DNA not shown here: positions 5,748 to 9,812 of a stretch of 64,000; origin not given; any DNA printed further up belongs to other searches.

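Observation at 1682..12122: Tandem locus of three giant surface proteins sharing a recombining C-terminal peptidoglycan-binding cassette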

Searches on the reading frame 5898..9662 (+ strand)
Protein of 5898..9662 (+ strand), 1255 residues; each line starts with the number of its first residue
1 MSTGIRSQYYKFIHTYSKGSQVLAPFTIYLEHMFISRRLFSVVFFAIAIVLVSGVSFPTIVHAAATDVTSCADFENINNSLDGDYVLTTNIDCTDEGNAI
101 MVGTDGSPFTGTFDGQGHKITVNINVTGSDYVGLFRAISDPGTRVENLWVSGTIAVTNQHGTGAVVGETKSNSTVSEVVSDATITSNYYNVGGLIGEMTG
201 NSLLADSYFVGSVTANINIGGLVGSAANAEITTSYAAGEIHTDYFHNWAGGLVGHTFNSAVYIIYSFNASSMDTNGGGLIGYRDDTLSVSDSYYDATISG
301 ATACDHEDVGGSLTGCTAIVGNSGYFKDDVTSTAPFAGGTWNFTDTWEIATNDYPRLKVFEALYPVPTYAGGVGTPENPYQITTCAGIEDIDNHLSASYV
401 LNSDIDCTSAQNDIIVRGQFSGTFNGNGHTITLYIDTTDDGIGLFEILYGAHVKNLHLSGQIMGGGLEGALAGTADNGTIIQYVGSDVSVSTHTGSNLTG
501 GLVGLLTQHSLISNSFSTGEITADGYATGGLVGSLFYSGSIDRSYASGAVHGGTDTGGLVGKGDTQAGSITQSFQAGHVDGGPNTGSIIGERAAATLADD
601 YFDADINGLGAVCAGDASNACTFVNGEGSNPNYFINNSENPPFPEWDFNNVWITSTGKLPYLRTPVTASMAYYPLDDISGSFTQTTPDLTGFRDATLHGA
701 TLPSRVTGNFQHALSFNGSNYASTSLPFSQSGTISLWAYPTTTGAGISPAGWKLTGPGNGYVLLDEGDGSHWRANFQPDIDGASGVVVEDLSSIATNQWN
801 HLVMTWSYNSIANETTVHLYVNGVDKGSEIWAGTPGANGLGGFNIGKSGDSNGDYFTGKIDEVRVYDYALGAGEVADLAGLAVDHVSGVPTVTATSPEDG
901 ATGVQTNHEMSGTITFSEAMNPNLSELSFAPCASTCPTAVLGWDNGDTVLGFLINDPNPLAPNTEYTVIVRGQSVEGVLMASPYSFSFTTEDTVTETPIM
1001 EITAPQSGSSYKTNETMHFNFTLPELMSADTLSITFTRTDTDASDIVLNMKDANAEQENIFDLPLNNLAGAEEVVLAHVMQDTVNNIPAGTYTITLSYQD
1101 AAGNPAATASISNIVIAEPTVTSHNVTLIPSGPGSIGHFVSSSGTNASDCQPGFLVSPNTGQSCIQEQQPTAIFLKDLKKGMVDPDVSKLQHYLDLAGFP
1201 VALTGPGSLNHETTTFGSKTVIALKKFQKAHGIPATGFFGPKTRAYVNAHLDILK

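Call 6: search_protein_families(library=pfam, proteins=[window:5898-9662:+], max_evalue=0.01)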
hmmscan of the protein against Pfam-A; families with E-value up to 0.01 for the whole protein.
window:5898-9662:+ (1255 aa): 6 families
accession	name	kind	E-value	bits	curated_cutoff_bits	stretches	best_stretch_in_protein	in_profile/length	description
PF13385.13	Laminin_G_3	-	6.2e-23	82.1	27.6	1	723-876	11-151/151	Concanavalin A-like lectin/glucanases superfamily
PF13205.12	Big_5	-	5.8e-12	46.7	23.6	1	890-990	5-105/105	Bacterial Ig-like domain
PF01471.23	PG_binding_1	-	1.9e-10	41.2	23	1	1184-1245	2-55/57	Putative peptidoglycan binding domain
PF07581.17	Glug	-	7e-09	36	20.5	2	495-522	1-28/28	The GLUG motif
PF05342.19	Peptidase_M26_N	-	0.0028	17.3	27.7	0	388-484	147-246/250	M26 IgA1-specific Metallo-endopeptidase N-terminal region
PF15418.12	DUF4625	-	0.0043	17.8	27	1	991-1109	7-125/131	Domain of unknown function (DUF4625)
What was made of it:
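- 8064..8525 (+): g2 Laminin_G_3 (concanavalin A-like lectin/glucanase fold) domain. Pfam 6.2e-23 (call 6).
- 8565..9224 (+): g2 Big_5 domain and a DUF4625-like Ig domain. DUF4625 is weak at 4e-3, below the cut-off (call 6).
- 9411..9653 (+): g2 C-terminal PG_binding_1 cassette. Pfam 1.9e-10 (call 6).
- On Laminin_G_3 (concanavalin A-like lectin/glucanase): g2: 82.1 bits, 6.2e-23 (call 6).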

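Call 7: search_protein_families(library=ncbifam, proteins=[window:5898-9662:+], max_evalue=0.01)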
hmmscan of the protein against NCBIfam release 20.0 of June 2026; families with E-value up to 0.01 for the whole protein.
window:5898-9662:+ (1255 aa): 4 families
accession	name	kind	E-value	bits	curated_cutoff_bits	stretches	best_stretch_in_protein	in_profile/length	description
NF046017.1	ZmpA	exception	6.9e-09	33.5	3000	2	415-581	907-1078/2052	zinc metalloprotease A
NF052521.1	TafC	equivalog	2.3e-05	23.7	410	1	792-878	277-359/373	TafC family fimbrial protein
NF046021.1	ZmpC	exception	0.00035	17.9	3000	1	412-552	1122-1258/2181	zinc metalloprotease C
TIGR02869.1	spore_SleB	equivalog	0.0007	19.5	236.5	1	1178-1246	7-67/201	spore cortex-lytic enzyme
